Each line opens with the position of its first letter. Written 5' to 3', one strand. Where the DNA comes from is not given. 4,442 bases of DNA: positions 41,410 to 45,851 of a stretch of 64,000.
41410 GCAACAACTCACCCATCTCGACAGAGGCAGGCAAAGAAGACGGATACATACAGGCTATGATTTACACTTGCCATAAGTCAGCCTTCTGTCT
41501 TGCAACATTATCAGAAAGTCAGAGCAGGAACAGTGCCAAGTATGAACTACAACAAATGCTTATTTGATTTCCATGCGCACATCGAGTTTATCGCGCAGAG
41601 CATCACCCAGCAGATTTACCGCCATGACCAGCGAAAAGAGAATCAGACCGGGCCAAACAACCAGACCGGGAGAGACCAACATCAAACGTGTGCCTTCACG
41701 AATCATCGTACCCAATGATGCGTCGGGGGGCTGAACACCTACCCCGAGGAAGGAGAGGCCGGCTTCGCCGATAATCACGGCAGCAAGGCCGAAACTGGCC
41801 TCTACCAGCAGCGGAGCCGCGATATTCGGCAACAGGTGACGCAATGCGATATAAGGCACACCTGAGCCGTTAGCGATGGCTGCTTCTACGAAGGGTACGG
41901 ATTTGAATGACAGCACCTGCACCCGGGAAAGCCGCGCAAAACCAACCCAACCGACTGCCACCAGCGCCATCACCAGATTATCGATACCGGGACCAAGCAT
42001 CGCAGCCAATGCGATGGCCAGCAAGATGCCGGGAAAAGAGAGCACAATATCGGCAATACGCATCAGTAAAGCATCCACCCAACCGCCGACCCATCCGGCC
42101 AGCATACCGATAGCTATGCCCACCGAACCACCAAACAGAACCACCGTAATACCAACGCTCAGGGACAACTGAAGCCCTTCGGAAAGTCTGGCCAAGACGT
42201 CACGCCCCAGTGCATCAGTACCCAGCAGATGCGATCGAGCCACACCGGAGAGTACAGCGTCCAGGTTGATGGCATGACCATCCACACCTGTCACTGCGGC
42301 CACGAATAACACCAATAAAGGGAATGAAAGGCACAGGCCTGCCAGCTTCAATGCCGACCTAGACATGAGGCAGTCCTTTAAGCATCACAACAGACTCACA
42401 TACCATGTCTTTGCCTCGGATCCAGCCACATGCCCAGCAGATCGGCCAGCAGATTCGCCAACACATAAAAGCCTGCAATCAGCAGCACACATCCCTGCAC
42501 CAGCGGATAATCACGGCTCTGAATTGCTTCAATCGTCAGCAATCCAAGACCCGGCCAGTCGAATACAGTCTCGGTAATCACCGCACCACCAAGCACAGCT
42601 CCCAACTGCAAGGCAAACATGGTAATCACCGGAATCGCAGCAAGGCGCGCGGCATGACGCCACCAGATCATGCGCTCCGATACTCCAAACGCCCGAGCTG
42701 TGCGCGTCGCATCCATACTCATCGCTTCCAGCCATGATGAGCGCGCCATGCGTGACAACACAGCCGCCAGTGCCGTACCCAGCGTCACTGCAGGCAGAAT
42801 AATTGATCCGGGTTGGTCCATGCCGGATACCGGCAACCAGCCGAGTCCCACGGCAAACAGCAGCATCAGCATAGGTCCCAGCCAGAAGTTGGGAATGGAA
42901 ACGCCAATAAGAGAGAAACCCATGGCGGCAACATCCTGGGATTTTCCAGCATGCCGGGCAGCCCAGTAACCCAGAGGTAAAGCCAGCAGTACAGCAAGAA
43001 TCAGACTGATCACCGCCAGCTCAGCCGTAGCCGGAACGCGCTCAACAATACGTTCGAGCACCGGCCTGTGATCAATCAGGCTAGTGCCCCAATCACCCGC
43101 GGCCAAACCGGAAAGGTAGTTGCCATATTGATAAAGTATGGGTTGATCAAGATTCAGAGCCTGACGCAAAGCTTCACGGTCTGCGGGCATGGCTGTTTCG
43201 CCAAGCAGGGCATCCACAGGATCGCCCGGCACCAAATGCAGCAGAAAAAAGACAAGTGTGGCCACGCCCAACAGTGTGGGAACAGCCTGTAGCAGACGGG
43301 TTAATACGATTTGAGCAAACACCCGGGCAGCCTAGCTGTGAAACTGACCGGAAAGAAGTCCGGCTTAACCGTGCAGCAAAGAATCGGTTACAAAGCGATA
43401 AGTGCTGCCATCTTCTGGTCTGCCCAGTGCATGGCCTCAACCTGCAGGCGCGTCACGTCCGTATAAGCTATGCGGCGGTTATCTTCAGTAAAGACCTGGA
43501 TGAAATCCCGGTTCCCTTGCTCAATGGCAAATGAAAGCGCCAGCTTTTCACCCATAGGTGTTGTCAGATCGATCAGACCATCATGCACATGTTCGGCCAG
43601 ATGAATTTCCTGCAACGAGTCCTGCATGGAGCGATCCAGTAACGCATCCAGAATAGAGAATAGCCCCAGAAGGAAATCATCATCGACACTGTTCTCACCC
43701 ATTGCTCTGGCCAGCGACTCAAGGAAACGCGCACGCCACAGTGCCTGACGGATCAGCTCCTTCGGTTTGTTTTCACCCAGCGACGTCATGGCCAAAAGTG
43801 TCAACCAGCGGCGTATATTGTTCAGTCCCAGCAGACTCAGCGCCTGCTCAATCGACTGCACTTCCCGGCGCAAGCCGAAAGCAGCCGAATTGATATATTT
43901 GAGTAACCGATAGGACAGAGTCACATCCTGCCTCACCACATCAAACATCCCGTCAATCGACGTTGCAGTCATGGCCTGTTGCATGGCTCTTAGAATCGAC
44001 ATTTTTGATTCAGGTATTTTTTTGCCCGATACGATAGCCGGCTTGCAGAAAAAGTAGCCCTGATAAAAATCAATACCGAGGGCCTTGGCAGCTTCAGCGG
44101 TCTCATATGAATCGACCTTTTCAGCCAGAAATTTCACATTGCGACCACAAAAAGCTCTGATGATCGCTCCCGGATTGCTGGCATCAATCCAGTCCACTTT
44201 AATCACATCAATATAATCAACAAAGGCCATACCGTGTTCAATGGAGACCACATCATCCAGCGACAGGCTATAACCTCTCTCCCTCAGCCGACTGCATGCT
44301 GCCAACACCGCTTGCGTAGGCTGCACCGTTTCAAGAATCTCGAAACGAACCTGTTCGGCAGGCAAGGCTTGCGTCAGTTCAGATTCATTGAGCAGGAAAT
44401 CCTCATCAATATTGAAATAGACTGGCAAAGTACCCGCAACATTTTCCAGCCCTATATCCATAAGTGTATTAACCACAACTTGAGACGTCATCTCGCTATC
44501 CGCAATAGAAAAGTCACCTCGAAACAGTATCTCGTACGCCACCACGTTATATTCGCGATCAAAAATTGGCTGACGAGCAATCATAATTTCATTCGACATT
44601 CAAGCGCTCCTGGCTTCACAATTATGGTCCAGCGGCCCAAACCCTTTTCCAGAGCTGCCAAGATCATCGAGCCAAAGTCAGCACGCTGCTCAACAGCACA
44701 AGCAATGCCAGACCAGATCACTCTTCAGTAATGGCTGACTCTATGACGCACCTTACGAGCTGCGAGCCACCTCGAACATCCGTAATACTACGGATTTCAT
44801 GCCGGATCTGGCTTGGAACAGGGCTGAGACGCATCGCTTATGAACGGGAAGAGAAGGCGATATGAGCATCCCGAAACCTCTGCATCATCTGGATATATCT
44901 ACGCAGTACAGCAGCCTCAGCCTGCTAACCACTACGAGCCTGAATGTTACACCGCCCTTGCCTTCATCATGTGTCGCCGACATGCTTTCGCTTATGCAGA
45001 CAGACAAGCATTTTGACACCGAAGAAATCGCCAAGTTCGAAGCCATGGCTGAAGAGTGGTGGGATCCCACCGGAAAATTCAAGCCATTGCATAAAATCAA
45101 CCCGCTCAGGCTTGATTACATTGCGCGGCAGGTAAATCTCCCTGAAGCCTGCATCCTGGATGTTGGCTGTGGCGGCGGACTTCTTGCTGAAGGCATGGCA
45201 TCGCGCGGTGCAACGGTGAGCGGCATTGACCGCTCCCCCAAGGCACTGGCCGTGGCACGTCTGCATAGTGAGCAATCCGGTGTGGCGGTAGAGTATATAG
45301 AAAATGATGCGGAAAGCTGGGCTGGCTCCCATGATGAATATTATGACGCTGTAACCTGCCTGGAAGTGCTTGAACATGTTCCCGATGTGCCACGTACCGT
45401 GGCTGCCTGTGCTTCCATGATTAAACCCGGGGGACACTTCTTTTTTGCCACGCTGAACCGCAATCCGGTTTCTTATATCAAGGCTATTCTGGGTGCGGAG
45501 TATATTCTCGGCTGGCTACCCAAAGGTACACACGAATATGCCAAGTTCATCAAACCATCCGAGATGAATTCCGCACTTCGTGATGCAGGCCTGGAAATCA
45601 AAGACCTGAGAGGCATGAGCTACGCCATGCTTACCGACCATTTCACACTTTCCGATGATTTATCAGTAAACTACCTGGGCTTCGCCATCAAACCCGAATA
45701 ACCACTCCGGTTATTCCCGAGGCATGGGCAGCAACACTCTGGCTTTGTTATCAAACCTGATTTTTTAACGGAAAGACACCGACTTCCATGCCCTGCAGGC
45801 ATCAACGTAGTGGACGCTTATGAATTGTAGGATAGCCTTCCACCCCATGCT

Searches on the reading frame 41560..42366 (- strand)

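Call 80: search_protein_families(library=pfam, proteins=[window:41560-42366:-], max_evalue=0.00001)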
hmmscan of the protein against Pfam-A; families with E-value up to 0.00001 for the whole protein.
window:41560-42366:- (268 aa): 1 family
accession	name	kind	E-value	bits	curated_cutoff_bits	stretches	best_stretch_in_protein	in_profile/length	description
PF00528.27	BPD_transp_1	-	4.9e-23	82.2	26.4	1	83-265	1-182/184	Binding-protein-dependent transport system inner membrane component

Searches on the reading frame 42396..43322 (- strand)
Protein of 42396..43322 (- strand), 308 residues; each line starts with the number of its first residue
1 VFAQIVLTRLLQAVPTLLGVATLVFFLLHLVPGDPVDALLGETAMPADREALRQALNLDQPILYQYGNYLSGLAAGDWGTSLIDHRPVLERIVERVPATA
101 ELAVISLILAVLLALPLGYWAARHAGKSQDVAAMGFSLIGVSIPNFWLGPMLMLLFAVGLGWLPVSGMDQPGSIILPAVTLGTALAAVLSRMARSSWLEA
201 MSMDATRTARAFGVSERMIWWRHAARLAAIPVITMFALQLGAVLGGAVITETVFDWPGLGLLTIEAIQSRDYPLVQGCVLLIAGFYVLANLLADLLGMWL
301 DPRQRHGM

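Call 80: search_protein_families(library=pfam, proteins=[window:42396-43322:-], max_evalue=0.00001)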
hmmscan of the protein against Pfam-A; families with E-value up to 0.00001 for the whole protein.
window:42396-43322:- (308 aa): 2 families
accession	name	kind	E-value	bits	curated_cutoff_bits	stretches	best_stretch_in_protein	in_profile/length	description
PF00528.27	BPD_transp_1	-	1.8e-39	135.8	26.4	1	114-305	1-183/184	Binding-protein-dependent transport system inner membrane component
PF19300.4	BPD_transp_1_N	-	1.3e-12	48.3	23.8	1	4-103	3-114/114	Binding-prot-dependent transport system membrane comp, N-term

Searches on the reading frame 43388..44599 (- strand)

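Call 80: search_protein_families(library=pfam, proteins=[window:43388-44599:-], max_evalue=0.00001)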
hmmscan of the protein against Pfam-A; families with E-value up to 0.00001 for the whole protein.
window:43388-44599:- (403 aa): 2 families
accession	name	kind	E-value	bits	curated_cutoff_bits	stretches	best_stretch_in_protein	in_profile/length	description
PF08668.18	HDOD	-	2.1e-19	70.2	22.9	1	195-331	4-145/196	HDOD domain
PF00563.25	EAL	-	3.3e-14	53.3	31.3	1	36-187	62-236/236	EAL domain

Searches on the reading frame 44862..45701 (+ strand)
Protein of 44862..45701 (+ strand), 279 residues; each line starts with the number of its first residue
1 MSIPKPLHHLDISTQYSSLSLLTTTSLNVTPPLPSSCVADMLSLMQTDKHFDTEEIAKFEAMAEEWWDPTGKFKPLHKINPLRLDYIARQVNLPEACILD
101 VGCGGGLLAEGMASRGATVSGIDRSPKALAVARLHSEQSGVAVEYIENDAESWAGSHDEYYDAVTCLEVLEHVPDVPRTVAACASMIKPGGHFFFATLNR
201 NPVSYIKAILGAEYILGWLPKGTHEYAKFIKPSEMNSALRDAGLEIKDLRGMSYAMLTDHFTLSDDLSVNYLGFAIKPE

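Call 80: search_protein_families(library=pfam, proteins=[window:44862-45701:+], max_evalue=0.00001)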
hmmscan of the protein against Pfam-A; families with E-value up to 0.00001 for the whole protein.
window:44862-45701:+ (279 aa): 8 families
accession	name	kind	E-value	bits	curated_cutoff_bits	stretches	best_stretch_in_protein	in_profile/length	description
PF13489.12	Methyltransf_23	-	5.5e-25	88.4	27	1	86-246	12-161/164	Methyltransferase domain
PF08241.18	Methyltransf_11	-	2.8e-23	82.8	21.2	1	99-195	1-95/95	Methyltransferase domain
PF13649.12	Methyltransf_25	-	1.2e-20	74.4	27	1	98-191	1-97/97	Methyltransferase domain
PF08242.18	Methyltransf_12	-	4.8e-16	59.7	30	1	99-193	1-98/98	Methyltransferase domain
PF13847.12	Methyltransf_31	-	4.4e-15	56.1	27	1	98-199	7-113/145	Methyltransferase domain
PF02353.26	CMAS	-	3.8e-06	26.9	27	1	83-206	50-175/273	Mycolic acid cyclopropane synthetase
PF01209.24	Ubie_methyltran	-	4e-06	26.8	20.1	1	92-196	45-152/233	ubiE/COQ5 methyltransferase family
PF05401.17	NodS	-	9.6e-06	26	24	0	96-215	45-164/201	Nodulation protein S (NodS)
